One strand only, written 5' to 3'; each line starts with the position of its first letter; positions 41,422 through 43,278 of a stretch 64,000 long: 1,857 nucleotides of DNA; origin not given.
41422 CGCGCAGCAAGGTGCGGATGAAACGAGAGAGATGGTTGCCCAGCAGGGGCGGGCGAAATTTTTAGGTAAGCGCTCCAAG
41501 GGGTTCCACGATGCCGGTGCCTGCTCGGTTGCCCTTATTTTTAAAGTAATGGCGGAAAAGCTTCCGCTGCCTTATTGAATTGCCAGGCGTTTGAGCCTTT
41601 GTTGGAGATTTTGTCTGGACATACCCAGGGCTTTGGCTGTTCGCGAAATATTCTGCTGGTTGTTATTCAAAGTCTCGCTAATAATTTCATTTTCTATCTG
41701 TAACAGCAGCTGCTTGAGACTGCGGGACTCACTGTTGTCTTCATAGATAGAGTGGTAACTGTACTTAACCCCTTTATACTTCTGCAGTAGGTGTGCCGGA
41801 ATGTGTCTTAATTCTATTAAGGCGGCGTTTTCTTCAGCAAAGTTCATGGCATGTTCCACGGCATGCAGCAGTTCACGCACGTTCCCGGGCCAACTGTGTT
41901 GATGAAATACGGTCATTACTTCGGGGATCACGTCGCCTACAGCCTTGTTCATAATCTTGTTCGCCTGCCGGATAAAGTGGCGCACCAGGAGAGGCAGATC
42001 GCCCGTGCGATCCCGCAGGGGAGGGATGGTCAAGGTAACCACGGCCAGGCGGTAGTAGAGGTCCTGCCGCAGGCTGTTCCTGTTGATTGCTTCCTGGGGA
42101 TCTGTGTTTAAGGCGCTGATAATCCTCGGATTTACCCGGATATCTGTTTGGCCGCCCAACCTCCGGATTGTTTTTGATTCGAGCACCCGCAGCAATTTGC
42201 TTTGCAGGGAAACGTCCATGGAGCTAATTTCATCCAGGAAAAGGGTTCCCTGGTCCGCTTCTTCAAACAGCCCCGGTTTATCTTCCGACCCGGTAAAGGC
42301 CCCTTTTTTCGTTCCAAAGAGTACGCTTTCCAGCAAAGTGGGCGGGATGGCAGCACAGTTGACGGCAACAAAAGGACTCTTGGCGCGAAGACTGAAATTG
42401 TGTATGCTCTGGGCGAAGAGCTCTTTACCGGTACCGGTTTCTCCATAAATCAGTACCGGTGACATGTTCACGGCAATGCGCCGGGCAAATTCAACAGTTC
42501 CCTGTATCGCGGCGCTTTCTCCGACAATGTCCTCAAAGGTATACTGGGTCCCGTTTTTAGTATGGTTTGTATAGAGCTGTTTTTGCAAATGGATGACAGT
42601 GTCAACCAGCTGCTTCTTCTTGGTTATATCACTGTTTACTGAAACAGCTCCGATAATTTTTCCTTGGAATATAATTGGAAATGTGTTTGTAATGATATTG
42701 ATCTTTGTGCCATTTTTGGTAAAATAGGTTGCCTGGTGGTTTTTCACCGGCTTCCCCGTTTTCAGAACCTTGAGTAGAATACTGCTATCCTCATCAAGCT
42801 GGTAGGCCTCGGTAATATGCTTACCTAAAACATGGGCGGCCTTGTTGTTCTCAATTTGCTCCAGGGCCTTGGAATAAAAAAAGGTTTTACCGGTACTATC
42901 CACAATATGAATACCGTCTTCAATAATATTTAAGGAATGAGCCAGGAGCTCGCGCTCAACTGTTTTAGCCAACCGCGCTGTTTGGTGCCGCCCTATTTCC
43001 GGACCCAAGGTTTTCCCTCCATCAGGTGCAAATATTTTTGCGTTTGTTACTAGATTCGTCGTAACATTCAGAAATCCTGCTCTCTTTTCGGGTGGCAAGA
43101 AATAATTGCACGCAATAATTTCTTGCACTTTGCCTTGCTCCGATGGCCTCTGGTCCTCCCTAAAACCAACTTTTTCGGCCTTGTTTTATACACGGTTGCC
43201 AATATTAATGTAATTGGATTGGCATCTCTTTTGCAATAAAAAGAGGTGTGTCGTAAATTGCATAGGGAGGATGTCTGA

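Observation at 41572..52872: Sigma-54-controlled locus joining two amber-less MttB homologues with an OpuC importer, proline-racemase-family enzyme, ODH/KPR-like dehydrogenase and PanB homologue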

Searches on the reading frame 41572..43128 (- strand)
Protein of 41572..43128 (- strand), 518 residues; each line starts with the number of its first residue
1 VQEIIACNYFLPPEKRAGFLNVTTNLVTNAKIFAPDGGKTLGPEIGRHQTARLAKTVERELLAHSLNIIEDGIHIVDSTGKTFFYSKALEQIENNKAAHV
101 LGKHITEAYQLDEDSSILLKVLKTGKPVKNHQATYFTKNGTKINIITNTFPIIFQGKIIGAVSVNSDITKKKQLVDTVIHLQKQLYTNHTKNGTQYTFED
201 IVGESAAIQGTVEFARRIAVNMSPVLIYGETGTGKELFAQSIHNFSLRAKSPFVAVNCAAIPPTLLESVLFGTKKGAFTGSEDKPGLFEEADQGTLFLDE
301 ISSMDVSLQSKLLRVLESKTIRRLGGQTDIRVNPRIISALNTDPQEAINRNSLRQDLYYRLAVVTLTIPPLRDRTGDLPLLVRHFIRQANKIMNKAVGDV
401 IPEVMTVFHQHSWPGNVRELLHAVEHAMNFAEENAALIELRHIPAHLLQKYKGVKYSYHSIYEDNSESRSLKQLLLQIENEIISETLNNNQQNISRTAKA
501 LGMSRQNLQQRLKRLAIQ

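Call 3: search_protein_families(library=pfam, proteins=[window:41572-43128:-])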
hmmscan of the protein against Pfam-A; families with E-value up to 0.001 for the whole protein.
window:41572-43128:- (518 aa): 10 families
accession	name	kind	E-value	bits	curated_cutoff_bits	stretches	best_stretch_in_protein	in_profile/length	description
PF00158.32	Sigma54_activat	-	1.5e-63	213.9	20.2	1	201-366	1-167/168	Sigma-54 interaction domain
PF25601.1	AAA_lid_14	-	6.4e-21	74.4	27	1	372-452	1-79/87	AAA+ ATPase lid domain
PF14532.12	Sigma54_activ_2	-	1.1e-19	71.4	25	1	202-371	1-138/138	Sigma-54 interaction domain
PF13426.13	PAS_9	-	1.6e-08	35.2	27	1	71-169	2-102/103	PAS domain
PF02954.25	HTH_8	-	1.2e-07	31.8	22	1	477-515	4-42/42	Bacterial regulatory protein, Fis family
PF07728.20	AAA_5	-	2.5e-06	28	22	1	224-360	1-138/139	AAA domain (dynein-related subfamily)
PF00989.32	PAS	-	3.2e-06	27.6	22.6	1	68-167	9-112/113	PAS fold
PF01078.27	Mg_chelatase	-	1.1e-05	25.3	20.3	0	280-346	94-162/207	Magnesium chelatase, subunit ChlI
PF13556.12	HTH_30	-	0.0002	21.5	27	1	489-515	10-36/59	PucR C-terminal helix-turn-helix domain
PF08448.16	PAS_4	-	0.00082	20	23.1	0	69-172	4-109/110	PAS fold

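Call 4: search_protein_families(library=ncbifam, proteins=[window:41572-43128:-])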
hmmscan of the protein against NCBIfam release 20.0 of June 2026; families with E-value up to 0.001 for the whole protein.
window:41572-43128:- (518 aa): 33 families (the best 25 are shown)
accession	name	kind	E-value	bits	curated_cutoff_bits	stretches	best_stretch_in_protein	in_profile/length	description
NF041552.1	TF_PrdR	equivalog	1.8e-114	383.2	795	1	59-513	133-574/577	sigma-54 dependent transcriptional regulator PrdR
NF003451.0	PRK05022.1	equivalog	3.4e-85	286.7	476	1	177-517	167-510/512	nitric oxide reductase transcriptional regulator NorR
NF008469.0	PRK11361.1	equivalog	3.5e-85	286.4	714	1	181-517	125-456/461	acetoacetate metabolism transcriptional regulator AtoC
TIGR01817.1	nifA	equivalog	3.6e-82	276.8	528.85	1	177-434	172-431/534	nif-specific transcriptional activator NifA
NF038308.1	RNA_repair_RtcR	equivalog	1.2e-79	268.6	650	1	104-514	75-515/530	RNA repair transcriptional activator RtcR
TIGR01818.1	ntrC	equivalog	8e-78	262.3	558.6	1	167-514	102-462/463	nitrogen regulation protein NR(I)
TIGR02915.1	PEP_resp_reg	equivalog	1.4e-77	261.4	502.6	1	180-517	118-444/445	PEP-CTERM-box response regulator transcription factor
NF050807.1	TransRegFlbDCaul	equivalog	6.2e-77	259.4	750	1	200-514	119-437/454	sigma-54-dependent transcriptional regulator FlbD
TIGR02329.1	propionate_PrpR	equivalog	9.9e-77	258.7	499.2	1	188-513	201-525/526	propionate catabolism operon regulatory protein PrpR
NF041906.1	V4R_TF_MobR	exception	2.2e-75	254.2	999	1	178-514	214-543/544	phenol degradation transcriptional regulator MobR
NF051870.1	NAssimRespRegNtrX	equivalog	2.3e-73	247.6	600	1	192-516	132-451/452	nitrogen assimilation response regulator NtrX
NF011953.0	PRK15424.1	equivalog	4.7e-72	243.3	703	1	180-514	200-533/538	propionate catabolism operon regulatory protein PrpR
TIGR02974.1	phageshock_pspF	equivalog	5.5e-71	239.5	443.55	1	201-514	1-335/336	phage shock protein operon transcriptional activator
NF011695.0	PRK15115.1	equivalog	1.9e-69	234.6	763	1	193-430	129-367/445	two-component system response regulator GlrR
NF011958.0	PRK15429.1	equivalog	1e-67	229.3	830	1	171-517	357-686/692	formate hydrogenlyase transcriptional activator FlhA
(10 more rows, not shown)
